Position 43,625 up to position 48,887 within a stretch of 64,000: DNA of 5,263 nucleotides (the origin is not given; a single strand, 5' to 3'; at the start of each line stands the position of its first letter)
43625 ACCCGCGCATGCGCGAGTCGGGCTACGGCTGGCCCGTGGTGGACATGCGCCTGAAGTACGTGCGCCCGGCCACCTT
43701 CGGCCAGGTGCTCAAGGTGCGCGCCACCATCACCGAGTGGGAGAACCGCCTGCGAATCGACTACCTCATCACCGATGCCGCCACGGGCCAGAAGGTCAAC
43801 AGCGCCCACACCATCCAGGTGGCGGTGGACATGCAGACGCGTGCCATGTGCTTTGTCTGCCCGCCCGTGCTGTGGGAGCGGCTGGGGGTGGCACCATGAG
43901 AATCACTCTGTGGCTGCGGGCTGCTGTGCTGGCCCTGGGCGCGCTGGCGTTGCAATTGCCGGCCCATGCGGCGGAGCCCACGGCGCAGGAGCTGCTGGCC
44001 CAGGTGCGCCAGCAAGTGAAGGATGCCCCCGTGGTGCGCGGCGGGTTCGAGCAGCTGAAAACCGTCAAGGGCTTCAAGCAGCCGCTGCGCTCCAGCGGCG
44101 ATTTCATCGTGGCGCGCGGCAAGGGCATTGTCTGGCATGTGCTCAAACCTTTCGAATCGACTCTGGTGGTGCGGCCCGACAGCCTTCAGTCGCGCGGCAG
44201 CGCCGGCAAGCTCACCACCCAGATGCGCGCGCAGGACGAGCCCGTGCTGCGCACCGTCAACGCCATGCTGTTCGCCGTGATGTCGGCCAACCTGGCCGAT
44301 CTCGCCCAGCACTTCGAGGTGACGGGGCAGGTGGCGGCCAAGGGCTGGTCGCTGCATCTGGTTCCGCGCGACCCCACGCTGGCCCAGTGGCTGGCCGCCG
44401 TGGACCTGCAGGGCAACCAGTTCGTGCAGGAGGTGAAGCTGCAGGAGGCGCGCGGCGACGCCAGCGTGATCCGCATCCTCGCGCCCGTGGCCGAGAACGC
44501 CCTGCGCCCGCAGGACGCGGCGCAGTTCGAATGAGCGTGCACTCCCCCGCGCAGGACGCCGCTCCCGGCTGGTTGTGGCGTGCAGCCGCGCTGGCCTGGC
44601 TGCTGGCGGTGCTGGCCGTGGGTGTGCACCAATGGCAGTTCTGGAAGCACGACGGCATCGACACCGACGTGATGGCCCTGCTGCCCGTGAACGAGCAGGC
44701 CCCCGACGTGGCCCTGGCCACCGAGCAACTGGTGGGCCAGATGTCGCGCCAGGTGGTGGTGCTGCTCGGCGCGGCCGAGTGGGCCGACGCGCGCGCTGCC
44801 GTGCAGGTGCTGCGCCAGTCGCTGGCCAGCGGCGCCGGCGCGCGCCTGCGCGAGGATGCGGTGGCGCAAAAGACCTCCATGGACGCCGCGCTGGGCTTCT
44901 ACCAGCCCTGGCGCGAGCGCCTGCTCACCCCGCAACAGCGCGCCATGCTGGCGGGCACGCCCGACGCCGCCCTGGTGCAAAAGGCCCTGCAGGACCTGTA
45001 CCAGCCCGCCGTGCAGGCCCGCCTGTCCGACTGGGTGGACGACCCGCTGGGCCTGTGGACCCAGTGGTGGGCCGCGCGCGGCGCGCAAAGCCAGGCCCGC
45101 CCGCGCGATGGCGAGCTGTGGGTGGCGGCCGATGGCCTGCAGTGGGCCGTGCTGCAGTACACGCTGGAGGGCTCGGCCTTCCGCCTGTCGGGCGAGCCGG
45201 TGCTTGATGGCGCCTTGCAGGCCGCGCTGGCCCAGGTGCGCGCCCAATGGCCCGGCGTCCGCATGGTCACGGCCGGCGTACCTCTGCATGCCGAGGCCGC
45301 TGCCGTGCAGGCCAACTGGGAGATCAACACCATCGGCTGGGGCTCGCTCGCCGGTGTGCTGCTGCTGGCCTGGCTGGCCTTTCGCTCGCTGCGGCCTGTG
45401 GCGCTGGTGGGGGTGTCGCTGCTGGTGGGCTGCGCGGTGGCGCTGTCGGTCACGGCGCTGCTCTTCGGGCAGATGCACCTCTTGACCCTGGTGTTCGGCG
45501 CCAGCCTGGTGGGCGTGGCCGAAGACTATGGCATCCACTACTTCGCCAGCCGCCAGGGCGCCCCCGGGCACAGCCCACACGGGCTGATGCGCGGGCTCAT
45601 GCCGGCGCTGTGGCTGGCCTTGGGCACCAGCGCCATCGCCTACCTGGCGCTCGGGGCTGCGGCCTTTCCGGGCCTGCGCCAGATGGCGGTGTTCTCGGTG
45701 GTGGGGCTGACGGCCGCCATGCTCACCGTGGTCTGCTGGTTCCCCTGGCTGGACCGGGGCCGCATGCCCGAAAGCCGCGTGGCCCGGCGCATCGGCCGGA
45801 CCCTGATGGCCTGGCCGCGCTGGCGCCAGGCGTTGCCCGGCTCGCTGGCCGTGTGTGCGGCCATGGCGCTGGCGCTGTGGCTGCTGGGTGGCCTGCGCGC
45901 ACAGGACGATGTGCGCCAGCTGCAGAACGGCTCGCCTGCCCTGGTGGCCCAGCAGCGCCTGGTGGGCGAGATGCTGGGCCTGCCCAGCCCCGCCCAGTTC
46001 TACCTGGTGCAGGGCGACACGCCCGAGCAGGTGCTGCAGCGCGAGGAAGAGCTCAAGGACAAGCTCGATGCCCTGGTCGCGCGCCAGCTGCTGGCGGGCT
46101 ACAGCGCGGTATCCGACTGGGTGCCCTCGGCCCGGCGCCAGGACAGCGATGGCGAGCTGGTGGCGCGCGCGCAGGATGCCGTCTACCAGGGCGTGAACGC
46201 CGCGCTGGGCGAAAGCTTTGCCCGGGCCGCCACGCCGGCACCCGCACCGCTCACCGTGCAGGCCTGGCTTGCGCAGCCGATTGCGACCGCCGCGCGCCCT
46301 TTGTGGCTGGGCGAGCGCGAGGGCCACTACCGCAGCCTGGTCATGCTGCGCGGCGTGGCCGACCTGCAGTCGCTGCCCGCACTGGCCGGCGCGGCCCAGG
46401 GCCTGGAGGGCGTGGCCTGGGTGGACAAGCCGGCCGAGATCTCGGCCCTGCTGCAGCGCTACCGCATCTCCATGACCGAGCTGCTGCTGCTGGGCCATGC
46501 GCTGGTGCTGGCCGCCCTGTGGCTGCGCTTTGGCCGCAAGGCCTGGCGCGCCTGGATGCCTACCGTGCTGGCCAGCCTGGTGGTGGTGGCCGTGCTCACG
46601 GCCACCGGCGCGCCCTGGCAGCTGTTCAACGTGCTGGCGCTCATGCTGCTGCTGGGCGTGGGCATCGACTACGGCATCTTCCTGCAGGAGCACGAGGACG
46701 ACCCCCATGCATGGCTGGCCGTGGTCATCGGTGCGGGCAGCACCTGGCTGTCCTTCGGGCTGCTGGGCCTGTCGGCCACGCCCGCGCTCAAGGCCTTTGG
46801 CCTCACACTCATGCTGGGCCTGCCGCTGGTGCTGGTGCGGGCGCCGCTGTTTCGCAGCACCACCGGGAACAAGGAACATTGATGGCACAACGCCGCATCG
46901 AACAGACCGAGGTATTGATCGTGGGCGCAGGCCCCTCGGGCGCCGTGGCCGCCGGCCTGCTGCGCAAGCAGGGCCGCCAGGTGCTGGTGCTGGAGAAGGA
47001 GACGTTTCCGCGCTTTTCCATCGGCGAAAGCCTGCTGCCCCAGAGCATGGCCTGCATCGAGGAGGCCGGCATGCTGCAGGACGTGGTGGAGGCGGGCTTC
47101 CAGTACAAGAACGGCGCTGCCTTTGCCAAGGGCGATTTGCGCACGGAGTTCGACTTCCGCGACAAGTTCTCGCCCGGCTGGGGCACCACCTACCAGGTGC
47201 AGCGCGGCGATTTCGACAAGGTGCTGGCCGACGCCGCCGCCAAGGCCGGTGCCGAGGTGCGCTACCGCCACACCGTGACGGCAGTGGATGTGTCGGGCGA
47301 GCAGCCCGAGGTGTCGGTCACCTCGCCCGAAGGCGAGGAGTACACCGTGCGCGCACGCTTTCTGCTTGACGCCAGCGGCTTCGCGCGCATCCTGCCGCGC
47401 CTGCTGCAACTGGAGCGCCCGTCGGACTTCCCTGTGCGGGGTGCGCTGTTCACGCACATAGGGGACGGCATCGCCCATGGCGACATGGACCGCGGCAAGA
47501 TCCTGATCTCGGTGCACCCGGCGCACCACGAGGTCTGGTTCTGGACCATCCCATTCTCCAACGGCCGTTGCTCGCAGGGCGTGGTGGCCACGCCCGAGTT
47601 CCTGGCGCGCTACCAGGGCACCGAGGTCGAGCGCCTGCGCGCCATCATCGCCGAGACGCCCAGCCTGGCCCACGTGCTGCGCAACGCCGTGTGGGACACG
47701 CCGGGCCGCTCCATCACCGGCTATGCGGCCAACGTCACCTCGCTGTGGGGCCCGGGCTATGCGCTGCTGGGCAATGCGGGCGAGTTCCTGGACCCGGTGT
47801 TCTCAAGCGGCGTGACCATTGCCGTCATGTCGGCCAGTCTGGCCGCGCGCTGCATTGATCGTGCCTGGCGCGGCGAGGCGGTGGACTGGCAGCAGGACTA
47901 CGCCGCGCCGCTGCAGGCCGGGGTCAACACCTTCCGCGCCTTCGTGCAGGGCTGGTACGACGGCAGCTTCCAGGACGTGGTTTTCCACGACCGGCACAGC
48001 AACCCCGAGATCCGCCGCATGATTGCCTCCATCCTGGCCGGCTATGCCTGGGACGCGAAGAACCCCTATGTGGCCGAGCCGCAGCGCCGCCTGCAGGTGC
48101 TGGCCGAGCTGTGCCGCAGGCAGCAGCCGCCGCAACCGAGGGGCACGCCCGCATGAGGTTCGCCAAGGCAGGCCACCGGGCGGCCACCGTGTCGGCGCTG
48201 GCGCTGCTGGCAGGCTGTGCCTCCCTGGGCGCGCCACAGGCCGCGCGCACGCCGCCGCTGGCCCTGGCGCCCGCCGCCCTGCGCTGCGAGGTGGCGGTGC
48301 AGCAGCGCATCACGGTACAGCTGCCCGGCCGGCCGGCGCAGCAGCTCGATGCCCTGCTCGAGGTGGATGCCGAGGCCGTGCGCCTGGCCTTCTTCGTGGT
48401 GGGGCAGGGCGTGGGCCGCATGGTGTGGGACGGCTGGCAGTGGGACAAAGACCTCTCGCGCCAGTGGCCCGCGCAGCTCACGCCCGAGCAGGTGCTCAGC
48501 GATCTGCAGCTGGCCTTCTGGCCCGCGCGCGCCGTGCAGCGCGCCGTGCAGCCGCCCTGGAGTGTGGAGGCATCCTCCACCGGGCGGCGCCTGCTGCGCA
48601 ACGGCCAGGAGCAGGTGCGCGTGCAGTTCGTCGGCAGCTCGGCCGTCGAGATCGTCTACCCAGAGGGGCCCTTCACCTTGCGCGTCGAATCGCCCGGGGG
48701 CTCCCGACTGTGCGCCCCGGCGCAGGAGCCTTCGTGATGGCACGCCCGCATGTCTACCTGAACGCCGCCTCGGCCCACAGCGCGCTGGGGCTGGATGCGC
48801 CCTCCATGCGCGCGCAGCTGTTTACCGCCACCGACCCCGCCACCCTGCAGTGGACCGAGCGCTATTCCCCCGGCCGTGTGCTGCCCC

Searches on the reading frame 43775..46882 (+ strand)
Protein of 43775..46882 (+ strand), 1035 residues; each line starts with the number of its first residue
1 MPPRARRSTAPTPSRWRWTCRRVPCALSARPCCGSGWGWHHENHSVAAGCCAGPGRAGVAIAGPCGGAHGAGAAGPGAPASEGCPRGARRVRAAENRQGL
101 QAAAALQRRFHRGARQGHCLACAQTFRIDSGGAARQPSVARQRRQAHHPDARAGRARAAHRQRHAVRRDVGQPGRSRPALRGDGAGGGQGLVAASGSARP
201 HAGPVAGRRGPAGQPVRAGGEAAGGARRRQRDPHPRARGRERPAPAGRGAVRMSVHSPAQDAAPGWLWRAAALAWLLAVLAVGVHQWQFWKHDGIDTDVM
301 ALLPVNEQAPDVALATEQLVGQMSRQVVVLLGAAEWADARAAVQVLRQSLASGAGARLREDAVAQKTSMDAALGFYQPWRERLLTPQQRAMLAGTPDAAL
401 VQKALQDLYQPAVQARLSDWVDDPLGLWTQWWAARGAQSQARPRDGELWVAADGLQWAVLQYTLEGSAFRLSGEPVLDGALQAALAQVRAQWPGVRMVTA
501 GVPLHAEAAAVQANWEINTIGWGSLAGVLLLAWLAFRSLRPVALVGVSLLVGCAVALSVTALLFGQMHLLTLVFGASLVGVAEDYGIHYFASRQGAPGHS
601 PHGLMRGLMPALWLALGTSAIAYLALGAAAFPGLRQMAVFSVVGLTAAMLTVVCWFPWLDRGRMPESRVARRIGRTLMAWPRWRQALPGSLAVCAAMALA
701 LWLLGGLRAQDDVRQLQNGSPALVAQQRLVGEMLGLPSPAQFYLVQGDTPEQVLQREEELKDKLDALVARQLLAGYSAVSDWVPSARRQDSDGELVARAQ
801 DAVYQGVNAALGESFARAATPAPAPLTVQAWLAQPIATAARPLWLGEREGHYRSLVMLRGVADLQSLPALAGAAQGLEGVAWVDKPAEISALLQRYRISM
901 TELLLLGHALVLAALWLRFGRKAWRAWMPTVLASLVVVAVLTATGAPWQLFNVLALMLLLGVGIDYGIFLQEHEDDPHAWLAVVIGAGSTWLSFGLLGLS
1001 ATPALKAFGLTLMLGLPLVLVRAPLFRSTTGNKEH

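Call 22: search_protein_families(library=phrogs, proteins=[window:43775-46882:+], max_evalue=0.001)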
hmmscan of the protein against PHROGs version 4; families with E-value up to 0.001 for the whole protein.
window:43775-46882:+ (1035 aa): 0 families

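Call 23: search_protein_families(library=pfam, proteins=[window:43775-46882:+], max_evalue=0.001)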
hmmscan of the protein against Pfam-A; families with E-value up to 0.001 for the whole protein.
window:43775-46882:+ (1035 aa): 1 family
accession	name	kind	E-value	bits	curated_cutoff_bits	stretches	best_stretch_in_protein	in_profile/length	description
PF03176.21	MMPL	-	9e-07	28.6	20.5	1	394-658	43-297/333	MMPL family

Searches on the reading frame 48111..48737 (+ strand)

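Call 22: search_protein_families(library=phrogs, proteins=[window:48111-48737:+], max_evalue=0.001)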
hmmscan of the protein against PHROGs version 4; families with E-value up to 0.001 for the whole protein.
window:48111-48737:+ (208 aa): 0 families

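Call 23: search_protein_families(library=pfam, proteins=[window:48111-48737:+], max_evalue=0.001)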
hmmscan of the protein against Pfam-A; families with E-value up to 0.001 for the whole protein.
window:48111-48737:+ (208 aa): 1 family
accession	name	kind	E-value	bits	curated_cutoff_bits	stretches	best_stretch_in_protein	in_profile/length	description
PF11659.14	DUF3261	-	3.9e-24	85.5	22.3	1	63-193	2-134/137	Protein of unknown function (DUF3261)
